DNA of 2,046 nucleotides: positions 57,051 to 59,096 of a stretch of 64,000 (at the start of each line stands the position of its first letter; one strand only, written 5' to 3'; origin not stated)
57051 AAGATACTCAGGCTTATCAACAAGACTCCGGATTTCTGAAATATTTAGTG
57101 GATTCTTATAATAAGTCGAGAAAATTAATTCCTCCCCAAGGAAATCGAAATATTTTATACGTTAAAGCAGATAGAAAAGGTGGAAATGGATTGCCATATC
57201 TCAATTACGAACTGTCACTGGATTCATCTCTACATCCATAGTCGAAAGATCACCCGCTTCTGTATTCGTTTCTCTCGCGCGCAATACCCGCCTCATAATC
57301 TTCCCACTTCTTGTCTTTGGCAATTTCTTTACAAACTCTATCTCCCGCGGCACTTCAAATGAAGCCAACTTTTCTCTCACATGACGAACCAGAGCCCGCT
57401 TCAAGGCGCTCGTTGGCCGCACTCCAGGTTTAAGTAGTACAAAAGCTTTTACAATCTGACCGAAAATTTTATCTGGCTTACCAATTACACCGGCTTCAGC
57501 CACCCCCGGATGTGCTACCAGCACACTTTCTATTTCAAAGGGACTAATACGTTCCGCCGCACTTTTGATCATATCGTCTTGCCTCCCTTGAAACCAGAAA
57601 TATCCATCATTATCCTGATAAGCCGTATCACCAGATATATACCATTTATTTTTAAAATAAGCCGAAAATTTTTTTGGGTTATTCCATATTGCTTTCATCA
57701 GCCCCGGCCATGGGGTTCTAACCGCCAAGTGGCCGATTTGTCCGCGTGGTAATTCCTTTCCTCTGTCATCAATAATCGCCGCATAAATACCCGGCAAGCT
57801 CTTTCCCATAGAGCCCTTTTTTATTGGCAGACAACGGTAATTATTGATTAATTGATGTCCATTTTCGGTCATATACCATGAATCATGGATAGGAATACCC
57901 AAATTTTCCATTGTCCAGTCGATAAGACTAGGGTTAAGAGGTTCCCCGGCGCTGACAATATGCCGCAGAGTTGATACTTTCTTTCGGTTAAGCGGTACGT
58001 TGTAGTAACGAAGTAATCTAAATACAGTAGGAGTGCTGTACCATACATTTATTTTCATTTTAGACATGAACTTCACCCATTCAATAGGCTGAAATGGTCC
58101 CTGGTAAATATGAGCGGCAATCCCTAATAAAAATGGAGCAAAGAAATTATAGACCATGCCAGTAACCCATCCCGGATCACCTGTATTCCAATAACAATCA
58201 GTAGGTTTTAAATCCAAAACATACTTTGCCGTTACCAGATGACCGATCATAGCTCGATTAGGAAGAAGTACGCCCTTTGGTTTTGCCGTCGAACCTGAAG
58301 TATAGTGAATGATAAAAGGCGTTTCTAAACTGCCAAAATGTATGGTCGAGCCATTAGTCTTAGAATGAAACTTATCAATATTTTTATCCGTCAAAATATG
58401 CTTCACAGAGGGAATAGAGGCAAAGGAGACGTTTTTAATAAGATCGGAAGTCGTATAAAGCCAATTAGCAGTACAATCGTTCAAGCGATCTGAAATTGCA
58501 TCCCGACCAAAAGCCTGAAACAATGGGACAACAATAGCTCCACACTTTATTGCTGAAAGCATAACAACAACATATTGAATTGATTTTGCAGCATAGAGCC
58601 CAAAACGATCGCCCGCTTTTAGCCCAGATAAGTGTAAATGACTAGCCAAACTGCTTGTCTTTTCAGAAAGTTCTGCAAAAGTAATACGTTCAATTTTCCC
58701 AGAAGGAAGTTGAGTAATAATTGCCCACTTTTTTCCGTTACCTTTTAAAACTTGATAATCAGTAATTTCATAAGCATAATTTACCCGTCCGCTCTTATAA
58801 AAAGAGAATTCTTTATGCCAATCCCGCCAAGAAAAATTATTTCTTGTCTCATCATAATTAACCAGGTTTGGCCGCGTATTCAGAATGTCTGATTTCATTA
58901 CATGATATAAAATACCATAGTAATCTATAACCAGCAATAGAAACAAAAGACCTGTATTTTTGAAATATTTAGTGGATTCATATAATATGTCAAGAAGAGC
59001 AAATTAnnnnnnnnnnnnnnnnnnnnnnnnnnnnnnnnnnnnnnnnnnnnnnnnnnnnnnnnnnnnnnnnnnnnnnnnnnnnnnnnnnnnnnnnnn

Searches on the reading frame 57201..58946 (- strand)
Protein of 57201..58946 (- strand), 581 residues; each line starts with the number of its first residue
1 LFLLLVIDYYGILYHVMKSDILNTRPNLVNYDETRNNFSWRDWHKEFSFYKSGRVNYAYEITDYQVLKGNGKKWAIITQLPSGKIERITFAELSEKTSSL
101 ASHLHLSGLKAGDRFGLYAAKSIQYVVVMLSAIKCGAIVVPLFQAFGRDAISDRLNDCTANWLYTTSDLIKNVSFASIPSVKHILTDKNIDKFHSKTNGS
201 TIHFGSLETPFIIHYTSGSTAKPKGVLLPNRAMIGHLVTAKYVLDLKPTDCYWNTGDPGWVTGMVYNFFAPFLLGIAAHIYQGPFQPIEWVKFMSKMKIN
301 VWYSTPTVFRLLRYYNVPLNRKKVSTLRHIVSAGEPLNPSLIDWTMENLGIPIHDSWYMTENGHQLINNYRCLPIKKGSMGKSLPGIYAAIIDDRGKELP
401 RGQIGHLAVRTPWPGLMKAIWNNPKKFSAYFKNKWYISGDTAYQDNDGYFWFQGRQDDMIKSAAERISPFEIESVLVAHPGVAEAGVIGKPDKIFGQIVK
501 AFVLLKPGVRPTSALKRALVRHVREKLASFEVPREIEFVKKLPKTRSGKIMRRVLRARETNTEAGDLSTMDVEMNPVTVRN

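Call 3: search_protein_families(library=pfam, proteins=[window:57201-58946:-], max_evalue=0.01)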
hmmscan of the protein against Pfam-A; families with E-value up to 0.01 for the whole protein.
window:57201-58946:- (581 aa): 2 families
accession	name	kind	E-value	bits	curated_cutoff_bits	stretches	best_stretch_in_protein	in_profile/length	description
PF00501.34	AMP-binding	-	3.8e-63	214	29.9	1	69-421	7-384/384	AMP-binding enzyme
PF13193.12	AMP-binding_C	-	2.8e-27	95.9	24.5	1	471-549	1-76/76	AMP-binding enzyme C-terminal domain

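Call 4: search_protein_families(library=ncbifam, proteins=[window:57201-58946:-], max_evalue=0.01)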
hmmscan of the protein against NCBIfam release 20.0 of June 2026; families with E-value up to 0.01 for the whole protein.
window:57201-58946:- (581 aa): 106 families (the best 25 are shown)
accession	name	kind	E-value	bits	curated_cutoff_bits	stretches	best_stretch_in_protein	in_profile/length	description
NF003313.0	PRK04319.1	equivalog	3.6e-195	649.5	729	1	19-571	7-573/574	acetate--CoA ligase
NF001208.0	PRK00174.1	subfamily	2.2e-123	412.9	657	2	207-571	256-633/649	acetate--CoA ligase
TIGR02188.1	Ac_CoA_lig_AcsA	equivalog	8.6e-122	407.5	724.95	2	207-571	238-618/629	acetate--CoA ligase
NF047394.1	AcylCoAsynMbcS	equivalog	8.9e-105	351.3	850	1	59-562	16-523/525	acyl-CoA synthetase MbcS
NF004837.0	PRK06187.1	subfamily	2.5e-85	286.7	476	1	86-562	32-525/531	long-chain-fatty-acid--CoA ligase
NF007815.0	PRK10524.1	equivalog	1.1e-82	278.6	955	2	208-572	233-616/629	propionate--CoA ligase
TIGR02316.1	propion_prpE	equivalog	1.5e-71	241.9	827.4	2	194-572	219-615/628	propionate--CoA ligase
NF006182.0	PRK08316.1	subfamily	6.4e-65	219.6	663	1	86-560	35-518/523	fatty acyl-CoA synthetase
TIGR02262.1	benz_CoA_lig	subfamily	6.6e-65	219.7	375.25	1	55-556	3-506/508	benzoate-CoA ligase family protein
NF005307.0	PRK06839.1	equivalog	3e-63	214.2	748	1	84-556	24-490/496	o-succinylbenzoate--CoA ligase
NF006181.0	PRK08314.1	subfamily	4.4e-62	210.1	705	2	210-563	206-558/563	long-chain-fatty-acid--CoA ligase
NF052269.1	Staph_lig_FadD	equivalog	3.4e-60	203.8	650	1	72-556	15-490/499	long-chain-fatty-acid--CoA ligase FadD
NF002966.0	PRK03640.1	equivalog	5.1e-58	196.9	556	1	86-560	26-481/483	o-succinylbenzoate--CoA ligase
NF004808.0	PRK06155.1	equivalog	5.8e-57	193.2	722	1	86-569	45-532/542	ATP-dependent acyl-CoA ligase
NF005702.0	PRK07514.1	subfamily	2.2e-56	191.3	558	1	83-560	25-501/506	malonyl-CoA synthase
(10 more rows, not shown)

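Call 15: search_solved_structures(query=window:57201-58898:-, max_evalue=1e-20, show_alignments=1)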
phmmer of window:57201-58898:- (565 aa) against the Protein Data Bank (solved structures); distinct sequences matched with E-value up to 1e-20: 123 (the best 60 are shown).
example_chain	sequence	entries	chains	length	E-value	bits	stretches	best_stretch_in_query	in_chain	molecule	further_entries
9g79_B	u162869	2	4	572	5.7e-160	536.7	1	10-555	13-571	Acetyl-coenzyme A synthetase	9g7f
8rpk_A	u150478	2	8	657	3e-101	342.8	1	195-556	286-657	Acetate--CoA ligase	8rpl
11km_A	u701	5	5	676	4.4e-82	279.6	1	192-554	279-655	Acetyl-coenzyme A synthetase | Probable acetyl-coenzyme A synthetase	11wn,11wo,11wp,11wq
2p2b_A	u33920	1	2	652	7.9e-81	275.4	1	191-554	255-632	Acetyl-coenzyme A synthetase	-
2p2m_A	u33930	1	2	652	1e-80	275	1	191-554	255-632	Acetyl-coenzyme A synthetase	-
7kq6_A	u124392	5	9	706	1.7e-80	274.3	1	190-555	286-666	Acetyl-coenzyme A synthetase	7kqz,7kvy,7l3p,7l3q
7kcp_A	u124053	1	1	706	1.9e-80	274.2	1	191-555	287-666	Acetyl-coenzyme A synthetase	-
2p2f_A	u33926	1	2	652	2.9e-80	273.6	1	191-554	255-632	Acetyl-coenzyme A synthetase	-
5jrh_A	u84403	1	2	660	3e-80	273.5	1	191-554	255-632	Acetyl-coenzyme A synthetase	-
7kds_A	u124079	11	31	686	3.1e-80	273.5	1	192-561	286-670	Acetyl-coenzyme A synthetase 2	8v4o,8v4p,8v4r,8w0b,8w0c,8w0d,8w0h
7kdn_A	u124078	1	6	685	3.8e-80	273.2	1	190-554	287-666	Acetyl-coenzyme A synthetase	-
7mmz_A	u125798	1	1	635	4.2e-80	273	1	191-554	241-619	Acetyl-coenzyme A synthetase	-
2p2q_A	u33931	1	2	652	1.3e-79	271.4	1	191-554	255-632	Acetyl-coenzyme A synthetase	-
2p20_A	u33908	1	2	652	1.9e-79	270.9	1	191-554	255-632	Acetyl-coenzyme A synthetase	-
2p2j_A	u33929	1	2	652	1.9e-79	270.9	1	191-554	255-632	Acetyl-coenzyme A synthetase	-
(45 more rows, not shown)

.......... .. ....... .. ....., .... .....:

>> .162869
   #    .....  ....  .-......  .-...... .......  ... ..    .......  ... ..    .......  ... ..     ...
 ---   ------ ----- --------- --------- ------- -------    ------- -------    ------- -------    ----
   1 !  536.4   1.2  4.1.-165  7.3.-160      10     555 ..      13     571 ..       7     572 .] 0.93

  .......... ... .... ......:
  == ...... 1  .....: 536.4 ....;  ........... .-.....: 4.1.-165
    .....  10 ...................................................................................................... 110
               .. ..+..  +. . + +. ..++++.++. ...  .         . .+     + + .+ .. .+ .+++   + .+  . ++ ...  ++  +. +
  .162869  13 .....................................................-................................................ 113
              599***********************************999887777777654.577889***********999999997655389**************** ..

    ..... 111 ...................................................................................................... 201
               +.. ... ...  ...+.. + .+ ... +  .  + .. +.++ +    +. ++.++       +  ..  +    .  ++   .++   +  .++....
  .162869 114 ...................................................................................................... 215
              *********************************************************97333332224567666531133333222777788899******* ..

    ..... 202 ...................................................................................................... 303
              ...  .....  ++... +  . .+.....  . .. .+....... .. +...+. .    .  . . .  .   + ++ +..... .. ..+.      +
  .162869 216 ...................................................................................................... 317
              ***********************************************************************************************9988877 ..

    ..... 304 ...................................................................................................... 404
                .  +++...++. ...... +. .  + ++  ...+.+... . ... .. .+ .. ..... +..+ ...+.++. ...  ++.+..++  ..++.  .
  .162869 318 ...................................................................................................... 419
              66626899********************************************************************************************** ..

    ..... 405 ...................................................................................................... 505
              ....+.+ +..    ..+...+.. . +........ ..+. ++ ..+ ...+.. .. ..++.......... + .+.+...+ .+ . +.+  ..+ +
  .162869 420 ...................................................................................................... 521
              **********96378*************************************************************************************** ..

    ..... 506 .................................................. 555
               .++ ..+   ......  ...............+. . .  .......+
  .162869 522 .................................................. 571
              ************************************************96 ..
